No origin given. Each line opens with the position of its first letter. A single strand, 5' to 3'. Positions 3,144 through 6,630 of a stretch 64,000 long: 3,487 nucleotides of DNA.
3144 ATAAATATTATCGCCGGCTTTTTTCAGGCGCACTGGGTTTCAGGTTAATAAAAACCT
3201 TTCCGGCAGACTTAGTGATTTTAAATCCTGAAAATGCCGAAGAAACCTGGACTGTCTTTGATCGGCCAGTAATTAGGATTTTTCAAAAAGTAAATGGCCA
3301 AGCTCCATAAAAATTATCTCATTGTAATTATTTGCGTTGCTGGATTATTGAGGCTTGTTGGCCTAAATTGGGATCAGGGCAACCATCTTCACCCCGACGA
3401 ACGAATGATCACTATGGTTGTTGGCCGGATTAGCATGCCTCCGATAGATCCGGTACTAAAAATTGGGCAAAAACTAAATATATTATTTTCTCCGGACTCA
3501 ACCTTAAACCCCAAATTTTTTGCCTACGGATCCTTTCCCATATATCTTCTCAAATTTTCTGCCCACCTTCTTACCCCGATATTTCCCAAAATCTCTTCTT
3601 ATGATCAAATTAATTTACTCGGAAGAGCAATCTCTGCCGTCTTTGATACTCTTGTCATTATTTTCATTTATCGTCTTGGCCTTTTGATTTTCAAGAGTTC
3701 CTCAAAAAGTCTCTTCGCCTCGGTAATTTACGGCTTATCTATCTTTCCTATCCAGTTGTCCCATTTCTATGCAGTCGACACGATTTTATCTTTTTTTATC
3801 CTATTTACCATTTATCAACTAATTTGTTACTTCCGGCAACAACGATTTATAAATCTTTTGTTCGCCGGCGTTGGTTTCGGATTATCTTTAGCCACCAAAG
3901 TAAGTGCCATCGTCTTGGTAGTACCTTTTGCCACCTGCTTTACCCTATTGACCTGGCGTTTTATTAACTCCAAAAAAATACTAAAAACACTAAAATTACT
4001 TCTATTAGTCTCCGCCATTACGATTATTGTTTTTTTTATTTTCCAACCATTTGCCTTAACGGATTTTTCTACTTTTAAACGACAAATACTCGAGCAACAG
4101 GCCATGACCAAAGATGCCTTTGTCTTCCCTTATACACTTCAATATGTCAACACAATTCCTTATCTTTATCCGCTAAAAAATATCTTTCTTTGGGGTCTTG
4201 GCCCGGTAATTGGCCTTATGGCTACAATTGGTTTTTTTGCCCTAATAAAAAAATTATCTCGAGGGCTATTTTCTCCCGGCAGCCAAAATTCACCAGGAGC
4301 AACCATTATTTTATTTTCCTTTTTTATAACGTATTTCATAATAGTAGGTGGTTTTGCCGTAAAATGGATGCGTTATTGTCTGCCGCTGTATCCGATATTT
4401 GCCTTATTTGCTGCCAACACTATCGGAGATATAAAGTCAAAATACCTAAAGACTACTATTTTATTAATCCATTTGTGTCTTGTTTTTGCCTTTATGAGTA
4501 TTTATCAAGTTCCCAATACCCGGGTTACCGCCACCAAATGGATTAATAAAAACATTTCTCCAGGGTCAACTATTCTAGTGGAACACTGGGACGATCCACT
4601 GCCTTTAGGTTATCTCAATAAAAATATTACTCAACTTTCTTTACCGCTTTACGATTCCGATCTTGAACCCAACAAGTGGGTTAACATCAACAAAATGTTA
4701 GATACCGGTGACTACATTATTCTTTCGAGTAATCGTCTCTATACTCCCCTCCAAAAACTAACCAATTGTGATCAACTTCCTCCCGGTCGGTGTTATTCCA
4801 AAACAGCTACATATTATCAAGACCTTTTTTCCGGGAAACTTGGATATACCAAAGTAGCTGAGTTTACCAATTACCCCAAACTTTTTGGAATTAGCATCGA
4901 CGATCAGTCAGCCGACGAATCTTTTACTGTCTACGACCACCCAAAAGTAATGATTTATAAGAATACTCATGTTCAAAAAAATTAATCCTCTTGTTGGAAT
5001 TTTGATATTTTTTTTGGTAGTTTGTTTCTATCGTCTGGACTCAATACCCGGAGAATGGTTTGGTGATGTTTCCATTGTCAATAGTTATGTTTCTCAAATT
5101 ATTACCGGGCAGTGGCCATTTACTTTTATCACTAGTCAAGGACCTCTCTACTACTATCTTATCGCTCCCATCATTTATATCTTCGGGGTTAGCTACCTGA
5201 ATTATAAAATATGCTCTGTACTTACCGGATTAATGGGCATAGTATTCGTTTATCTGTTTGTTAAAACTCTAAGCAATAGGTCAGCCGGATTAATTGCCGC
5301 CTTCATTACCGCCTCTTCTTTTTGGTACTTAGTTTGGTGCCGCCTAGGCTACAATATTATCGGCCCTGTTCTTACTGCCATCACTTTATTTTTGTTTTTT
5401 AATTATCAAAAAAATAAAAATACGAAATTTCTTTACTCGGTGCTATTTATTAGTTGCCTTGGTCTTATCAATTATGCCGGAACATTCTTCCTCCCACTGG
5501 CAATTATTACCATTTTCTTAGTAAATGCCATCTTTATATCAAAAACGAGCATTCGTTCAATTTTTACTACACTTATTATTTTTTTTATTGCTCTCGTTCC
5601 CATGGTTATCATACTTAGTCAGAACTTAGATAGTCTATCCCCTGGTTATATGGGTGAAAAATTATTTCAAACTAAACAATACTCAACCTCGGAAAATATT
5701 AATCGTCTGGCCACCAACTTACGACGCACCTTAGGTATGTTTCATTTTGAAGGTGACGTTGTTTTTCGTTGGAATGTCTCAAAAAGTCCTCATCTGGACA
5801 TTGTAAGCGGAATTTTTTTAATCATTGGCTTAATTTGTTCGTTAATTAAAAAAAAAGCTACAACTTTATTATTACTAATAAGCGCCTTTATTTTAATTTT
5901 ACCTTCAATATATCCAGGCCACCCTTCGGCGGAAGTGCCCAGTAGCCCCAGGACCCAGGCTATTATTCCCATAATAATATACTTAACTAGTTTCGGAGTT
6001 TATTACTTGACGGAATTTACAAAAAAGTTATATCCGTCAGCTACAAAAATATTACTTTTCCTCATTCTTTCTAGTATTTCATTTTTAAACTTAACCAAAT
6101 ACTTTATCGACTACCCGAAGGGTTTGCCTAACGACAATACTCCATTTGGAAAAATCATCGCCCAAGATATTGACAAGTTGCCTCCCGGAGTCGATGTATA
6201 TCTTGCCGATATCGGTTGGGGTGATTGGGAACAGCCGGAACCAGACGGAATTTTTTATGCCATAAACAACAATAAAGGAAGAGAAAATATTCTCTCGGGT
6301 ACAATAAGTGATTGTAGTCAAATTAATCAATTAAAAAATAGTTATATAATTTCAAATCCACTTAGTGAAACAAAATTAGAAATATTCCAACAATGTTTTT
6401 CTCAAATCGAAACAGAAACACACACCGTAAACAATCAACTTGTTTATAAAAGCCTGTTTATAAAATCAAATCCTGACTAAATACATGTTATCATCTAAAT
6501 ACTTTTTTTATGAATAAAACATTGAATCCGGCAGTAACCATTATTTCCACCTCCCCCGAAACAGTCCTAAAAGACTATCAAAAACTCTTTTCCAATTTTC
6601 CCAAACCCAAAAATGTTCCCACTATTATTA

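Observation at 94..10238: Lipid-linked pentose donor plus GT-C glycosyltransferase cluster next to a Pro/Thr-repeat secreted protein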

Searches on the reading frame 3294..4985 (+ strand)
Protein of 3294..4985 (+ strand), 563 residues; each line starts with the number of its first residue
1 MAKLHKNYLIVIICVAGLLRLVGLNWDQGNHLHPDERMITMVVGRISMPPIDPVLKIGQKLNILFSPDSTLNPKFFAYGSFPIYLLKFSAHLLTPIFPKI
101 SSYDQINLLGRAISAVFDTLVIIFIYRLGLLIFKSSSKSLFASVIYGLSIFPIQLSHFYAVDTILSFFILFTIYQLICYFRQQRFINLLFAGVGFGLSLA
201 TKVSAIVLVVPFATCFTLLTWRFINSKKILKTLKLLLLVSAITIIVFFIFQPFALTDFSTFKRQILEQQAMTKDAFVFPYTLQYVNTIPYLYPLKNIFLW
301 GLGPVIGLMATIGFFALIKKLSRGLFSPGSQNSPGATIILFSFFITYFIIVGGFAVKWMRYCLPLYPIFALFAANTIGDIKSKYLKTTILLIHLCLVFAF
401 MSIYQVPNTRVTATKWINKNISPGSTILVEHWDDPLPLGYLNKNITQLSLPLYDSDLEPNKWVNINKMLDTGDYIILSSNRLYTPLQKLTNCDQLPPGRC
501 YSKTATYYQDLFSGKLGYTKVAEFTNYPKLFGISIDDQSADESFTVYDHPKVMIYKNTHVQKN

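Call 3: search_protein_families(library=pfam, proteins=[window:3294-4985:+], max_evalue=0.01)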
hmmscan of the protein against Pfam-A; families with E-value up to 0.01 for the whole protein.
window:3294-4985:+ (563 aa): 2 families
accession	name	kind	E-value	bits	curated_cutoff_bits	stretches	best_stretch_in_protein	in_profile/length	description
PF13231.12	PMT_2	-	5.2e-11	43.5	26.1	1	111-241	25-154/160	Dolichyl-phosphate-mannose-protein mannosyltransferase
PF02366.24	PMT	-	1.7e-05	25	22.7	1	110-243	85-225/245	Dolichyl-phosphate-mannose-protein mannosyltransferase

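Call 4: search_protein_families(library=ncbifam, proteins=[window:3294-4985:+], max_evalue=0.01)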
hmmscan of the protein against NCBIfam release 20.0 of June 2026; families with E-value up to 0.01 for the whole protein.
window:3294-4985:+ (563 aa): 1 family
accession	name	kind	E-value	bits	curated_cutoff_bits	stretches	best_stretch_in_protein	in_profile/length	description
NF009784.2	PRK13279.1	equivalog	0.0046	15.6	567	1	111-245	84-219/539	lipid IV(A) 4-amino-4-deoxy-L-arabinosyltransferase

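Call 40: search_solved_structures(query=window:3294-4985:+, max_evalue=1, show_alignments=2)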
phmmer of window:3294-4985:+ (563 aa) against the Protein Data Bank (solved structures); distinct sequences matched with E-value up to 1: 0.

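Call 80: search_solved_structures(query=A4, max_evalue=10, show_alignments=2)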
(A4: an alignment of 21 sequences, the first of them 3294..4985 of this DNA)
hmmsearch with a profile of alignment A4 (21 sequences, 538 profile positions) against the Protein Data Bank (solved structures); distinct sequences matched with E-value up to 10: 12.
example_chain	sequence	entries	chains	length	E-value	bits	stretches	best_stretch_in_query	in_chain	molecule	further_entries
6p25_A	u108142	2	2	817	1.2e-07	34.2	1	101-247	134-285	Dolichyl-phosphate-mannose--protein mannosyltransferase 1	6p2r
9e61_A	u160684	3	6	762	1e-05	27.8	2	100-240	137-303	Dolichyl-phosphate-mannose--protein mannosyltransferase 4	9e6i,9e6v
6p25_B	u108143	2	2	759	0.00027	23.1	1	103-246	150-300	Dolichyl-phosphate-mannose--protein mannosyltransferase 2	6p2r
9i5k_A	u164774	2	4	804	0.012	17.8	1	101-249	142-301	Dolichyl-phosphate-mannose--protein mannosyltransferase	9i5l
5ezm_A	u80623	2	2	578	0.022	16.8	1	105-368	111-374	4-amino-4-deoxy-L-arabinose transferase or related glycosyltransferases of PMT family | 4-amino-4-deoxy-L-arabinose (L-Ara4N) transferase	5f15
2v9x_A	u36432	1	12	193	1.9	10.5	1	27-77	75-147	DEOXYCYTIDINE TRIPHOSPHATE DEAMINASE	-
1xs1_A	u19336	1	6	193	2.1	10.3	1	27-77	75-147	Deoxycytidine triphosphate deaminase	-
2j4h_A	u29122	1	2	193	2.1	10.3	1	27-77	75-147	DEOXYCYTIDINE TRIPHOSPHATE DEAMINASE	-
9vsa_A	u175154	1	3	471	2.4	10.1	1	162-368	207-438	Vacuolar cation/proton exchanger 1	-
9vsc_A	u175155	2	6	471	2.4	10.1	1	162-368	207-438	Vacuolar cation/proton exchanger 1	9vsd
1xs4_A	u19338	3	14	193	2.9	9.9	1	27-66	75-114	Deoxycytidine triphosphate deaminase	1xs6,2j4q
8i9p_Lh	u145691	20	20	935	4.9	9.1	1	111-195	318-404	dolichyl-diphosphooligosaccharide--protein glycotransferase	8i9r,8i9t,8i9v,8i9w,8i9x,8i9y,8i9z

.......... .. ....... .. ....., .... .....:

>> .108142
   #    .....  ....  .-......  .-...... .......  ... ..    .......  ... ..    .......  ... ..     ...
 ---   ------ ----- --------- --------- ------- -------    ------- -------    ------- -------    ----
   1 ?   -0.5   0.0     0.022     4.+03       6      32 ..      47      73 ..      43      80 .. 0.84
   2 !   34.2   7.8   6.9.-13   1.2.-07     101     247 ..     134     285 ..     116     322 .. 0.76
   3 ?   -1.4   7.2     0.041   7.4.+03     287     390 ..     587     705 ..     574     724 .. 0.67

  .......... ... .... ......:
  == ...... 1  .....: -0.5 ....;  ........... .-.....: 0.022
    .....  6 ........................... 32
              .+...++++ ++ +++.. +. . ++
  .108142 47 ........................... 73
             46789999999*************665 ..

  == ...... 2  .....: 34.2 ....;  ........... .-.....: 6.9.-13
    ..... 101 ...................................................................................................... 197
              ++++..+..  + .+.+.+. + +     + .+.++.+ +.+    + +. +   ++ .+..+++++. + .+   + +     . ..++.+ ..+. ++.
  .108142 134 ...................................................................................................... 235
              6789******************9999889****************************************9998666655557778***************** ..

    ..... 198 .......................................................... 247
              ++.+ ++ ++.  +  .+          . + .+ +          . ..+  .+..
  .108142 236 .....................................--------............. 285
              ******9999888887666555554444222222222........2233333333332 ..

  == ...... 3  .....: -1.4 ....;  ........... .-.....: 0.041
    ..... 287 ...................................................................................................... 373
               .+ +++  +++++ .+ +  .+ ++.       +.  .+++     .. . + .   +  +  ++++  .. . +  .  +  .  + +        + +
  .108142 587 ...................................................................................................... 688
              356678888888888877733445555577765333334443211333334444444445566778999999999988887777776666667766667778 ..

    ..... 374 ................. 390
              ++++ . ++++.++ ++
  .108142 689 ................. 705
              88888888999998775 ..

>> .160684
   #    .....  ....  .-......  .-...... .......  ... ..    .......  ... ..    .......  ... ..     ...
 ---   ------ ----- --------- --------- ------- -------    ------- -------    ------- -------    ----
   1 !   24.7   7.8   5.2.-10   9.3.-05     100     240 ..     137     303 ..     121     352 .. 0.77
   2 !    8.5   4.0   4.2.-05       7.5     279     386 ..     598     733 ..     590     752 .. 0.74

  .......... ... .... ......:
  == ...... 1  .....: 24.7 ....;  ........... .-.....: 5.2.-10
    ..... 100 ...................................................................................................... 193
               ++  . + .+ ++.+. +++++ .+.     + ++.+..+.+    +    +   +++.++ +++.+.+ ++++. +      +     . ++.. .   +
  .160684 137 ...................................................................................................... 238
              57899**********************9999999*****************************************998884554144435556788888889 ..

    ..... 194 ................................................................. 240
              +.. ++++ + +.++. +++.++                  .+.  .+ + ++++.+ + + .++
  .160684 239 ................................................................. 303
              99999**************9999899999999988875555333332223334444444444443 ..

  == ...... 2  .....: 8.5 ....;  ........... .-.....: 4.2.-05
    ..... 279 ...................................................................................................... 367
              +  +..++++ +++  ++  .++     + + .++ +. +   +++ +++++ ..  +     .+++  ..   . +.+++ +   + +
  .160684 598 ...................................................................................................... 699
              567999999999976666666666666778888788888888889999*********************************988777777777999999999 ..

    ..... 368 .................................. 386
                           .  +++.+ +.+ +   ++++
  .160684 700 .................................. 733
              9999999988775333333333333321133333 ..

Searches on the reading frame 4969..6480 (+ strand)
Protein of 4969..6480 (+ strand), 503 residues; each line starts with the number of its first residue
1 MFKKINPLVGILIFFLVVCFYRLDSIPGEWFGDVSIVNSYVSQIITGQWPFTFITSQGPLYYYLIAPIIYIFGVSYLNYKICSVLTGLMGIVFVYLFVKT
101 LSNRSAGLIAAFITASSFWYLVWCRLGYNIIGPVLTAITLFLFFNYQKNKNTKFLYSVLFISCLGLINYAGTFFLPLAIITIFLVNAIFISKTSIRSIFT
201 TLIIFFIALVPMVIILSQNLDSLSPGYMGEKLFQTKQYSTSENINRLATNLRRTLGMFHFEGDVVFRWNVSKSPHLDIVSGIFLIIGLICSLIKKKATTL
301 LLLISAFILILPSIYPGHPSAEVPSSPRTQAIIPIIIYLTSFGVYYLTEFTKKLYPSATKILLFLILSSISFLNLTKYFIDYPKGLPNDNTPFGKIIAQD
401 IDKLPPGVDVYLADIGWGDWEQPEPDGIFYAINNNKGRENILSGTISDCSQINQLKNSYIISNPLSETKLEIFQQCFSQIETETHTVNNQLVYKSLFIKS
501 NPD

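Call 3: search_protein_families(library=pfam, proteins=[window:4969-6480:+], max_evalue=0.01)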
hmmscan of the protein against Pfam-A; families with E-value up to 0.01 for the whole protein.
window:4969-6480:+ (503 aa): 1 family
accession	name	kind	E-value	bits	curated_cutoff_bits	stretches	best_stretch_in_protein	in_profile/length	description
PF13231.12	PMT_2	-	2.6e-11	44.4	26.1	1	57-213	2-158/160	Dolichyl-phosphate-mannose-protein mannosyltransferase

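Call 4: search_protein_families(library=ncbifam, proteins=[window:4969-6480:+], max_evalue=0.01)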
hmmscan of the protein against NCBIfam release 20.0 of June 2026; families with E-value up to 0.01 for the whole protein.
window:4969-6480:+ (503 aa): 1 family
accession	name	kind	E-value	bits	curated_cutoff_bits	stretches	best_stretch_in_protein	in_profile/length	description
TIGR03663.1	TIGR03663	subfamily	0.0026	16.9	126.25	1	11-168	7-162/435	flippase activity-associated protein Agl23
